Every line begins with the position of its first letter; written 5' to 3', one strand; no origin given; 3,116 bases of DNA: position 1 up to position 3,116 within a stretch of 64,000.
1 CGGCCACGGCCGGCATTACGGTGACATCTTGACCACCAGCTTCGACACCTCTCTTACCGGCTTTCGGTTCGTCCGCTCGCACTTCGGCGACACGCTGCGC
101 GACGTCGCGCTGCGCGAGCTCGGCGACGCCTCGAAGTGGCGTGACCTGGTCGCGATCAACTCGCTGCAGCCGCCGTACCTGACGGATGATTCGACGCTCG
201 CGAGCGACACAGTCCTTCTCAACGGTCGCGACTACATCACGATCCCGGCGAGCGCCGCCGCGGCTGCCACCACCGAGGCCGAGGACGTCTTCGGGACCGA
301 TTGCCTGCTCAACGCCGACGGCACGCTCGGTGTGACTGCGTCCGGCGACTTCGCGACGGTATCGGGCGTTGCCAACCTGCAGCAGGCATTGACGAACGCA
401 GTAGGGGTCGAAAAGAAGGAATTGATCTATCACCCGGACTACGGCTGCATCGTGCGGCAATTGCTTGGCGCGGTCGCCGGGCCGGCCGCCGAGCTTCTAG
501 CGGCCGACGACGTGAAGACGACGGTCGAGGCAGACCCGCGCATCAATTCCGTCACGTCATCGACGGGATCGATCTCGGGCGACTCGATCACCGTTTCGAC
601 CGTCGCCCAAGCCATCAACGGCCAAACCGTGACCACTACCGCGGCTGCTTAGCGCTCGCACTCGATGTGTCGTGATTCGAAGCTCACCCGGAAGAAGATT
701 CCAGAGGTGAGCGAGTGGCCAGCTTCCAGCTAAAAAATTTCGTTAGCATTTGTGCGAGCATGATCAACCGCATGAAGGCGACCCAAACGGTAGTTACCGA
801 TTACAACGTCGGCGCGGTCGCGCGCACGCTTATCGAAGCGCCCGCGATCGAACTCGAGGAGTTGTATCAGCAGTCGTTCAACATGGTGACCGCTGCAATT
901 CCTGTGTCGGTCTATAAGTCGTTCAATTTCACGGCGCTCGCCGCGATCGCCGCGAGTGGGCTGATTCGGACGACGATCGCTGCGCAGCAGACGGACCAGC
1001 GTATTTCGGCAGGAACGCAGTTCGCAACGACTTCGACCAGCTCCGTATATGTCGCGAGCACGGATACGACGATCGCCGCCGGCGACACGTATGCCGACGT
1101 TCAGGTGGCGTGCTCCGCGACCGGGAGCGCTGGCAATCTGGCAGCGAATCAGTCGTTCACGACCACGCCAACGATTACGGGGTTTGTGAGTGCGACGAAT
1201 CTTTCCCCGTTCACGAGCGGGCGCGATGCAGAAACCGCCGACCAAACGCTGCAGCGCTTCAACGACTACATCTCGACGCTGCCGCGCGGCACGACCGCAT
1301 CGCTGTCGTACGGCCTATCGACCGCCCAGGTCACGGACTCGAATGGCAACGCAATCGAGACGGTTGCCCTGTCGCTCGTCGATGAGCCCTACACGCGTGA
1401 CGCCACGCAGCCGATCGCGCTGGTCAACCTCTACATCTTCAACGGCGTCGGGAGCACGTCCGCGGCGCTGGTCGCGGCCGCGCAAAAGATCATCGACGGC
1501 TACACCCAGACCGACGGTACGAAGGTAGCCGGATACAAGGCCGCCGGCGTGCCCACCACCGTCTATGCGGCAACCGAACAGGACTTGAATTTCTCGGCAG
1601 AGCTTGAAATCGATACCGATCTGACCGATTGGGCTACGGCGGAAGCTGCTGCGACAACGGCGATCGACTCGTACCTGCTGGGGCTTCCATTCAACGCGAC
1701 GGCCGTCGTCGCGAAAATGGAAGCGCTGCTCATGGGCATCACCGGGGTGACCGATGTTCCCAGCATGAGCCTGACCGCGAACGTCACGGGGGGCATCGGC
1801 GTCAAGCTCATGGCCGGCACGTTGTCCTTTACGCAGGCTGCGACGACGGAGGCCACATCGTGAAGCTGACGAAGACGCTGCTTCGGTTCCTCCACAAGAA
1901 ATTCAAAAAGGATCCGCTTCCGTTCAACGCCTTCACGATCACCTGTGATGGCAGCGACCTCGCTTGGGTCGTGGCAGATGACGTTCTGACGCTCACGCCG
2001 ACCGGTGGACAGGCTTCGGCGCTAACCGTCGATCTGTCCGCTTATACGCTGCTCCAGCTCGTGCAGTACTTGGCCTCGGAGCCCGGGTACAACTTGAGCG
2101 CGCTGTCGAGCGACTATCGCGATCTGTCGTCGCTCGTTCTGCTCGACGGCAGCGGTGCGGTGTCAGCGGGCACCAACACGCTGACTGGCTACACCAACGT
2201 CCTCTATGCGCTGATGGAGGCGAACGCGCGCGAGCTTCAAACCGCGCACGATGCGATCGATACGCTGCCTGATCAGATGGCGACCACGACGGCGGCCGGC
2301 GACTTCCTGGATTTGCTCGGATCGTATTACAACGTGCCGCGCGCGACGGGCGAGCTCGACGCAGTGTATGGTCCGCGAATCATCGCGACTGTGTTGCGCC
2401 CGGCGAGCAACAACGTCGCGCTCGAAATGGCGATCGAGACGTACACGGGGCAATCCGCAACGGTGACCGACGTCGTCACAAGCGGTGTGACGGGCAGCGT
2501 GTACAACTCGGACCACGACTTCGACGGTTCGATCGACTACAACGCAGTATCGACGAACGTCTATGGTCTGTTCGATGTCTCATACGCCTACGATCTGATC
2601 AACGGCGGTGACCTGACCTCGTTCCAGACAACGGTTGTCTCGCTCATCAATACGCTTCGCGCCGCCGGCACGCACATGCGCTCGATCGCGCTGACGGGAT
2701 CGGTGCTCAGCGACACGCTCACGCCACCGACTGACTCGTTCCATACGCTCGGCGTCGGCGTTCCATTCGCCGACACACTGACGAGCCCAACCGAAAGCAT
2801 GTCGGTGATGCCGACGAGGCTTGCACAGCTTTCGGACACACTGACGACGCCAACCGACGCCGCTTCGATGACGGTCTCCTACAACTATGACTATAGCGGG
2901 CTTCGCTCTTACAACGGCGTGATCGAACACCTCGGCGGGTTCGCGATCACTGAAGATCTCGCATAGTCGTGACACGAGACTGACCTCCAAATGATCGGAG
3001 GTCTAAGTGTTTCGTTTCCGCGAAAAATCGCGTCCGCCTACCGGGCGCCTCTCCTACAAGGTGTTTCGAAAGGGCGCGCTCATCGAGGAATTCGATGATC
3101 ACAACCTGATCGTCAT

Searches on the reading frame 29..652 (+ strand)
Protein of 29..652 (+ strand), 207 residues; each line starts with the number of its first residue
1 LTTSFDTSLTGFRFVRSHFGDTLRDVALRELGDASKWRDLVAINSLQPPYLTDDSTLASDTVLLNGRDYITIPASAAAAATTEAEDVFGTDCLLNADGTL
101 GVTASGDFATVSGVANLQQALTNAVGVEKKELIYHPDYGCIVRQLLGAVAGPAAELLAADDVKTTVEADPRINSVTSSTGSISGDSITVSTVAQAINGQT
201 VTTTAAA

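Call 51: search_protein_families(library=phrogs, proteins=[window:29-652:+], max_evalue=0.001)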
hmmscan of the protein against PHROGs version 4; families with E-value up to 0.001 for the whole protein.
window:29-652:+ (207 aa): 6 families
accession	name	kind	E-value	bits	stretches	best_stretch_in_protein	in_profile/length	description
phrog_975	-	tail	2.4e-30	106.4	1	20-202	12-222/238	baseplate protein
phrog_120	-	tail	5e-11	43.9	1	83-204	50-174/303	baseplate wedge subunit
phrog_261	-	tail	3.9e-07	31.1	1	104-177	34-108/312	baseplate wedge subunit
phrog_4033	-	unknown function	9.3e-06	25.2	1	12-199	442-624/630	-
phrog_43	-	tail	6.7e-05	23.5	1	107-190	12-96/126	baseplate wedge subunit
phrog_34329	-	unknown function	0.00044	20.7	1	94-150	231-287/368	-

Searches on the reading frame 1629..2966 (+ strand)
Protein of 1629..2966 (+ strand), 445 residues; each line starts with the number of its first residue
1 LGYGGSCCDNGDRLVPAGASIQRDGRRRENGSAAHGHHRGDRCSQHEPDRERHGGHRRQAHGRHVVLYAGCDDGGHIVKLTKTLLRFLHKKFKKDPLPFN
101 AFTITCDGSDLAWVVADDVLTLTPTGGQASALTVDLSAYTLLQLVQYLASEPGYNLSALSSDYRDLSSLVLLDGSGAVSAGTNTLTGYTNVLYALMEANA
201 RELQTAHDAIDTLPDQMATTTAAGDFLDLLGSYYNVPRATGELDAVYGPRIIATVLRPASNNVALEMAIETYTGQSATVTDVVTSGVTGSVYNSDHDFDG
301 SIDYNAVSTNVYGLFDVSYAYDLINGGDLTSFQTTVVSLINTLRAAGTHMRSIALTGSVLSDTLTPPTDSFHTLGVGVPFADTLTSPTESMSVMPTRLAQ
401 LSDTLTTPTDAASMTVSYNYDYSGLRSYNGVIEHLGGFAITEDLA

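Call 13: search_protein_families(library=pfam, proteins=[window:1629-2966:+], max_evalue=0.001)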
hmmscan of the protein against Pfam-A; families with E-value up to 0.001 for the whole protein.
window:1629-2966:+ (445 aa): 0 families

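Call 51: search_protein_families(library=phrogs, proteins=[window:1629-2966:+], max_evalue=0.001)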
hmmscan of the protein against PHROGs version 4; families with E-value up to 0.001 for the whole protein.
window:1629-2966:+ (445 aa): 7 families
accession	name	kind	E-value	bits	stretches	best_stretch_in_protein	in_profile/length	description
phrog_1160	-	tail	9.2e-09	35.5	1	190-355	34-179/528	baseplate protein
phrog_23130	-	tail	1.4e-07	32.5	1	195-273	22-100/362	tail protein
phrog_7378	-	tail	2.8e-07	30.4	1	189-277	32-120/736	baseplate protein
phrog_2386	-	head and packaging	5.7e-06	25.7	1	190-276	23-109/1012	virion structural protein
phrog_4411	-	head and packaging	6.3e-05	22.2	1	185-279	15-109/834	virion structural protein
phrog_4017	-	tail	0.00015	22.3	1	190-278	25-116/285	baseplate protein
phrog_6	-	tail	0.00074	19.3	0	191-293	98-206/548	baseplate wedge subunit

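Call 64: find_encoding_contigs(protein=window:1629-2966:+, flank=10000, max_places=2)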
Protein window:1629-2966:+ (445 aa): no gene with exactly this product is on record in the collection.
